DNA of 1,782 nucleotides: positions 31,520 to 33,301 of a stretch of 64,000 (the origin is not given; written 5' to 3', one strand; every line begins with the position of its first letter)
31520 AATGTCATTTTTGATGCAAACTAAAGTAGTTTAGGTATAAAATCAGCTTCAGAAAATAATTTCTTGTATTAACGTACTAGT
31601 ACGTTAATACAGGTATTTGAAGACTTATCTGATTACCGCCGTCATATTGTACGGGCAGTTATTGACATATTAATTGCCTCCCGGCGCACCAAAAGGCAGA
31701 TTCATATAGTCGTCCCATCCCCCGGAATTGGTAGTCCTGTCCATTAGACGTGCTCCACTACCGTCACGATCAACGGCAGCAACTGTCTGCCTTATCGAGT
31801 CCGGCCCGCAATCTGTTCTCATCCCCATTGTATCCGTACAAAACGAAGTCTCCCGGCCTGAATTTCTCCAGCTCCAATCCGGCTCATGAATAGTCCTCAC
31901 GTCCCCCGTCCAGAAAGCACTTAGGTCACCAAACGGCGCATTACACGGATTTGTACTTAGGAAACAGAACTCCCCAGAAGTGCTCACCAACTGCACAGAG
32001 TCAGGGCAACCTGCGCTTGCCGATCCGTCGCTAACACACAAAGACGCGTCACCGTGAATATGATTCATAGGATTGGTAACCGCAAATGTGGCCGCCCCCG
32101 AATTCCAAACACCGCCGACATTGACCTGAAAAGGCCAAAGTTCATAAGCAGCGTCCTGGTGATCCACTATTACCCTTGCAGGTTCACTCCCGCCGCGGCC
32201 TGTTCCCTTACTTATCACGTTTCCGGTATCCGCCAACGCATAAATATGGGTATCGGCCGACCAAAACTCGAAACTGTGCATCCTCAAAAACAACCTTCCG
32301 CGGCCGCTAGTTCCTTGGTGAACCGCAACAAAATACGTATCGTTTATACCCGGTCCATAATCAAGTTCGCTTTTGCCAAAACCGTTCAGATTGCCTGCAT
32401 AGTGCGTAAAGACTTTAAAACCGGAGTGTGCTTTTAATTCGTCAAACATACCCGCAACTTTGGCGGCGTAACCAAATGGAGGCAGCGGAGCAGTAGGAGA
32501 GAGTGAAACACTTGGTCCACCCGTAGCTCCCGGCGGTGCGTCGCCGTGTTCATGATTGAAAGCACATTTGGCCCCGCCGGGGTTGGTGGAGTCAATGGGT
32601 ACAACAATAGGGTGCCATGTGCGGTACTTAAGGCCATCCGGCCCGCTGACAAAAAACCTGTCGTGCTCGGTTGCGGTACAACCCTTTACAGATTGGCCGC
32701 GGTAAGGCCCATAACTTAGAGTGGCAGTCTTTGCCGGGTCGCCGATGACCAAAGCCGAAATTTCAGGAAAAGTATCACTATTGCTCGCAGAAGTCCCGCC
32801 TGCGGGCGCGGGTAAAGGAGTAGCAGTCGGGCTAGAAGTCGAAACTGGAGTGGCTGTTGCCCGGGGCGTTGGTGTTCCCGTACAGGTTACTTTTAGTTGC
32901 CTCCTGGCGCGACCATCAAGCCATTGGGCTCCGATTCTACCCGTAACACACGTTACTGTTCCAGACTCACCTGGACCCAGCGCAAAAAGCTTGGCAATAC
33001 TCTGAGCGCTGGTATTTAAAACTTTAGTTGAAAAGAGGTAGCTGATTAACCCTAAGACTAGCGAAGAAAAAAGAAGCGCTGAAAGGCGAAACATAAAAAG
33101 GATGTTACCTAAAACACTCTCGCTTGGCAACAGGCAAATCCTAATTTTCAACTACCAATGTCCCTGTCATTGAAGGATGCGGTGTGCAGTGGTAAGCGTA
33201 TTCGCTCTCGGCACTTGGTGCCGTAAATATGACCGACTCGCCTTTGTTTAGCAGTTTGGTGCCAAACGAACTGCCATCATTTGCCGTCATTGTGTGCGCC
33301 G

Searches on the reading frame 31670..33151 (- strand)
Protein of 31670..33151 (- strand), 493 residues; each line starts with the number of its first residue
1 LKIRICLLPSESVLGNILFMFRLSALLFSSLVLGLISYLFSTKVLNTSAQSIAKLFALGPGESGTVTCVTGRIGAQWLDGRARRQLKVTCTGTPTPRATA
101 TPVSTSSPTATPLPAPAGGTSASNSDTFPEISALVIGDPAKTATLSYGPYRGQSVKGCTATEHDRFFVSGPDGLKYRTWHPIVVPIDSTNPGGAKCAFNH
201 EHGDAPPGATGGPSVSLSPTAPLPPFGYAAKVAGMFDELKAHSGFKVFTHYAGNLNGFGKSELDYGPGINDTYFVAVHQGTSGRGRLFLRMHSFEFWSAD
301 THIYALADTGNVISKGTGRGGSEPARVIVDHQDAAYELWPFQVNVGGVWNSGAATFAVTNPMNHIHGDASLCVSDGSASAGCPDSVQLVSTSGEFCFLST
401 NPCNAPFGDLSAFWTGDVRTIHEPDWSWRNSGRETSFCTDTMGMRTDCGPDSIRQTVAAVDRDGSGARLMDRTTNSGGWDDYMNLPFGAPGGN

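Call 3: search_protein_families(library=pfam, proteins=[window:31670-33151:-], max_evalue=0.1)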
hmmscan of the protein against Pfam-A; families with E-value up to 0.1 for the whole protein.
window:31670-33151:- (493 aa): 0 families

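Call 4: search_protein_families(library=ncbifam, proteins=[window:31670-33151:-], max_evalue=0.1)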
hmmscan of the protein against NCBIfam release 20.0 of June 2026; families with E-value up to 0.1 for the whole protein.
window:31670-33151:- (493 aa): 0 families

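Call 68: search_protein_families(library=pfam, proteins=[window:31670-33151:-], max_evalue=10)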
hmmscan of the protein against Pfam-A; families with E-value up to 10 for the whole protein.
window:31670-33151:- (493 aa): 0 families

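Call 78: search_solved_structures(query=window:31670-33151:-, max_evalue=1)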
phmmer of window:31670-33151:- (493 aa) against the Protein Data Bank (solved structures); distinct sequences matched with E-value up to 1: 1.
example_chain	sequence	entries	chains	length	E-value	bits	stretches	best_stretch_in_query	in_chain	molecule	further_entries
4twg_A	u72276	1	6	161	0.39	12.6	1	49-136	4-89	Molybdopterin biosynthesis Mog protein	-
